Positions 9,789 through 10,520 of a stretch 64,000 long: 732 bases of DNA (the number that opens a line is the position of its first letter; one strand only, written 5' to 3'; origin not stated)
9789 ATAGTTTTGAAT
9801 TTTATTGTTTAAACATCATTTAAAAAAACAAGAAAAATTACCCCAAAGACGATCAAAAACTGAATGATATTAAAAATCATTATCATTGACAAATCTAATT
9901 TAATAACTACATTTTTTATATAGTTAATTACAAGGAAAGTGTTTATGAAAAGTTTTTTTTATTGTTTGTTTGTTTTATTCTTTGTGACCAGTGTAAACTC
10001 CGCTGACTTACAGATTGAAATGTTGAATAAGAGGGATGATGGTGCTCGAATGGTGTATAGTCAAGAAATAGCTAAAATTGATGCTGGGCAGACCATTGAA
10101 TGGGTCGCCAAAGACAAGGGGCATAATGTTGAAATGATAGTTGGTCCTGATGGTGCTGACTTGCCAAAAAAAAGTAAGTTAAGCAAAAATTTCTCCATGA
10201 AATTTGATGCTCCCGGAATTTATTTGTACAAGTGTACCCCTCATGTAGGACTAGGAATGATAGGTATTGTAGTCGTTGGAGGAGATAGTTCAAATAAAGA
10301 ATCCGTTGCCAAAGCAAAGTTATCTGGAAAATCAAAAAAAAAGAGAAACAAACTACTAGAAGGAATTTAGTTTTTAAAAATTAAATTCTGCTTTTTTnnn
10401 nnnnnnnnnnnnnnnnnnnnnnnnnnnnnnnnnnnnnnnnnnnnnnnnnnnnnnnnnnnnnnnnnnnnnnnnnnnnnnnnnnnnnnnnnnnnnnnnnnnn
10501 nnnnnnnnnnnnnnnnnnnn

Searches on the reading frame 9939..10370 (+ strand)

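Call 19: search_protein_families(library=pfam, proteins=[window:9939-10370:+], max_evalue=0.01)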
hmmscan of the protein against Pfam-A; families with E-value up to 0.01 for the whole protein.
window:9939-10370:+ (143 aa): 2 families
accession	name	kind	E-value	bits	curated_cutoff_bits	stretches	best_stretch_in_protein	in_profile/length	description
PF00127.26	Copper-bind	-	1.1e-15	58.3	21.2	1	27-113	2-98/99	Copper binding proteins, plastocyanin/azurin family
PF23509.1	MSMEG_3727_PQQ-assoc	-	0.002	18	27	1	84-120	103-141/152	MSMEG_3727, PQQ-associated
